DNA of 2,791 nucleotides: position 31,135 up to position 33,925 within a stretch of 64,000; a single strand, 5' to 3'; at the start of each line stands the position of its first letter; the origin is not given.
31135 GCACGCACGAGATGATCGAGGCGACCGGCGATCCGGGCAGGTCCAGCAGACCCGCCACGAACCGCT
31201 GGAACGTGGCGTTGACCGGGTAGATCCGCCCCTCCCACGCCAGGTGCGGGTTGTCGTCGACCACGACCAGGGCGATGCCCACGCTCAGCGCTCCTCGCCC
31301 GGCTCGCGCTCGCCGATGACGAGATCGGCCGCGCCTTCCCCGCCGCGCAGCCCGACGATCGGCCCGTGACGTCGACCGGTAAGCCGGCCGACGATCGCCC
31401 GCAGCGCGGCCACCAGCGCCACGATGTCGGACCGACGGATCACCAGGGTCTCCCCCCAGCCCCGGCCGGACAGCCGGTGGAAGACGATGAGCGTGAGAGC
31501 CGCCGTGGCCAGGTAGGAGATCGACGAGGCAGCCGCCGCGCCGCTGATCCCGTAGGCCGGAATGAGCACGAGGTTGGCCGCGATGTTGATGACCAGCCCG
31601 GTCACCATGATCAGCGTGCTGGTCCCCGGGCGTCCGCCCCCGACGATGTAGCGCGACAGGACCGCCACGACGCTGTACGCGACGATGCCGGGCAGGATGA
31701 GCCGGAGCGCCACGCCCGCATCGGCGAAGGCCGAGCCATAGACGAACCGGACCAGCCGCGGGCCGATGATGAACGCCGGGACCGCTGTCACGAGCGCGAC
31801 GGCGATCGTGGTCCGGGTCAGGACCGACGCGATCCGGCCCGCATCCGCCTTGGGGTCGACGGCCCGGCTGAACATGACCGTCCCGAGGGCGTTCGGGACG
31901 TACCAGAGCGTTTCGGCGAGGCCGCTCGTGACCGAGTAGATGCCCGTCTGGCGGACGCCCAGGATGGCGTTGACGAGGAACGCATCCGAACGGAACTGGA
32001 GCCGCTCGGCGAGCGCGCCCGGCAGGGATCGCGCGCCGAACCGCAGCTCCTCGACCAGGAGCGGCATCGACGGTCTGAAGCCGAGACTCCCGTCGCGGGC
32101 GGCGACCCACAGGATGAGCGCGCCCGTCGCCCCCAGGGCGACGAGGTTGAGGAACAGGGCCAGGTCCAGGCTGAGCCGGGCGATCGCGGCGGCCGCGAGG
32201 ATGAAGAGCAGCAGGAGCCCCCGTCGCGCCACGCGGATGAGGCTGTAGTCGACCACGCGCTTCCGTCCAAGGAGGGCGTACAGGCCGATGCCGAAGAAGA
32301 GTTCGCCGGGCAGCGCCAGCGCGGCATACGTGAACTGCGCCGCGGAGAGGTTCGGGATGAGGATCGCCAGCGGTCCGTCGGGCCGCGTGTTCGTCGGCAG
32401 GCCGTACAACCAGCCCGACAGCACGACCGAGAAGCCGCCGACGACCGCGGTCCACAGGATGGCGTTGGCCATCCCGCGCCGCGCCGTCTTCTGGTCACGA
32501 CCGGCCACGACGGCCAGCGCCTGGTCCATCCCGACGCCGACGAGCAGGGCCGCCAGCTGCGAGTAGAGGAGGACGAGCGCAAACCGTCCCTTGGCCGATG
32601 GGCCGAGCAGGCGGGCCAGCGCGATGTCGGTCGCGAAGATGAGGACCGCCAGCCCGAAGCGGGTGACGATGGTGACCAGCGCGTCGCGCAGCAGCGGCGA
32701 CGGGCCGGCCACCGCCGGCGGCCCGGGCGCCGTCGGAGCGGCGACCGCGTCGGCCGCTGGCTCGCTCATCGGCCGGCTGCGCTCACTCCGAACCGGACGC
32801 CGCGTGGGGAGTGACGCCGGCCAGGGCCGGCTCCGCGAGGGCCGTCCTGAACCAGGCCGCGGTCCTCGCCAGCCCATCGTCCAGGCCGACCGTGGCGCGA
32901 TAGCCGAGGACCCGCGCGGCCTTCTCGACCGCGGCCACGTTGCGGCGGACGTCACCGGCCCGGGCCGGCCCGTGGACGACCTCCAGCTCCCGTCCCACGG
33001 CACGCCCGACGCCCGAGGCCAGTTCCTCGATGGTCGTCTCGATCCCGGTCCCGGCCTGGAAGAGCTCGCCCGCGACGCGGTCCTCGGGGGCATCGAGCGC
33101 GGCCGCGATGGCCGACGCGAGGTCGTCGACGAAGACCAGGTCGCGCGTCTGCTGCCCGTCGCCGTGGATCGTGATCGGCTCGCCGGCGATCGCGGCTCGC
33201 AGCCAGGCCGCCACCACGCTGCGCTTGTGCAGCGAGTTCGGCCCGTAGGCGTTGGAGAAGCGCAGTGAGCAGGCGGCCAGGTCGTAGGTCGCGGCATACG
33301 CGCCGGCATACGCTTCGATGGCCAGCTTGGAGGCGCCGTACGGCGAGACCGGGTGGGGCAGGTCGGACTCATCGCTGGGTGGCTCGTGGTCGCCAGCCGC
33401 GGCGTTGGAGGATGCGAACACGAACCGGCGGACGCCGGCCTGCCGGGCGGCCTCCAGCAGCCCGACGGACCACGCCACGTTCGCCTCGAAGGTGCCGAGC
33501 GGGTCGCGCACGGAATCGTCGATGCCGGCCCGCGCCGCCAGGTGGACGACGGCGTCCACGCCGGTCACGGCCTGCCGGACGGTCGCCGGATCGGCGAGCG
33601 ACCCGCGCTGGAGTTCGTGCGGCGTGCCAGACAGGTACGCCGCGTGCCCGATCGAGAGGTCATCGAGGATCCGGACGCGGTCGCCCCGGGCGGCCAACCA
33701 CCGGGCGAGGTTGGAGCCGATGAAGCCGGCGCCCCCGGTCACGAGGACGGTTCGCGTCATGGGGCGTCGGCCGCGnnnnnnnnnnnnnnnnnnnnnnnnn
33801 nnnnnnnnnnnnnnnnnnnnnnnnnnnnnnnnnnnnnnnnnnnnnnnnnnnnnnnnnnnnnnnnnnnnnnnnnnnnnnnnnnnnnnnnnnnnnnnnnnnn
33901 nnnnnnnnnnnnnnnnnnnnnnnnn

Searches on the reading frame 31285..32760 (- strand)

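Call 25: search_protein_families(library=pfam, proteins=[window:31285-32760:-], max_evalue=0.001)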
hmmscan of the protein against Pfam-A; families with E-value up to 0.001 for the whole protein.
window:31285-32760:- (491 aa): 2 families
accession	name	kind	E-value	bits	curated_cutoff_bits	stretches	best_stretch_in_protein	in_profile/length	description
PF13440.11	Polysacc_synt_3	-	2.3e-10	40.6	23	1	200-347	140-290/293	Polysaccharide biosynthesis protein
PF03023.19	MurJ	-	1.4e-07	31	27.4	1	313-450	279-422/451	Lipid II flippase MurJ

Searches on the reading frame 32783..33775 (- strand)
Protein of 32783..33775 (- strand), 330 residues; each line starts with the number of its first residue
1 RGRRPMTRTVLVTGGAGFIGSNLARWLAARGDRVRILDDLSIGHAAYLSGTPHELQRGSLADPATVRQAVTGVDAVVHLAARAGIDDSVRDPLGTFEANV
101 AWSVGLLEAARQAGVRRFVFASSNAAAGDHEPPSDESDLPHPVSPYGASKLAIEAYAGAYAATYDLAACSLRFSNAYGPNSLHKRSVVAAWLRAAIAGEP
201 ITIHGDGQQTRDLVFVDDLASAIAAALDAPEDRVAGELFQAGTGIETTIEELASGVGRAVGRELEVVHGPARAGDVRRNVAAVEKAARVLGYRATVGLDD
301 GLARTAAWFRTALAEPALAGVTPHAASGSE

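Call 25: search_protein_families(library=pfam, proteins=[window:32783-33775:-], max_evalue=0.001)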
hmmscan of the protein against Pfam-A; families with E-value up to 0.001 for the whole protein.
window:32783-33775:- (330 aa): 9 families
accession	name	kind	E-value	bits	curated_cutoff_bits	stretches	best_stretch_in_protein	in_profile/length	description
PF01370.27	Epimerase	-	5.8e-62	209.7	20.9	1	10-242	1-240/240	NAD dependent epimerase/dehydratase family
PF16363.11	GDP_Man_Dehyd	-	5.2e-48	164.6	27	1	11-304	1-331/332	GDP-mannose 4,6 dehydratase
PF01073.25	3Beta_HSD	-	1.8e-18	67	22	1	11-237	1-244/280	3-beta hydroxysteroid dehydrogenase/isomerase family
PF05368.20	NmrA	-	1.3e-14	54.9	27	1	6-271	1-245/298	NmrA-like family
PF04321.23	RmlD_sub_bind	-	8.4e-14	51.8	27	1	9-260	2-231/287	RmlD substrate binding domain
PF02719.21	Polysacc_synt_2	-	4.4e-13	49.5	20.2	1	10-262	1-249/293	Polysaccharide biosynthesis protein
PF13460.12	NAD_binding_10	-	3.1e-11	43.9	27.2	1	14-156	1-130/184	NAD(P)H-binding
PF07993.18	NAD_binding_4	-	4.4e-06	26.5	20.1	0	63-222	79-257/258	Male sterility protein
PF08659.16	KR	-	0.00028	21.3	22.6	0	9-33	2-26/180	KR domain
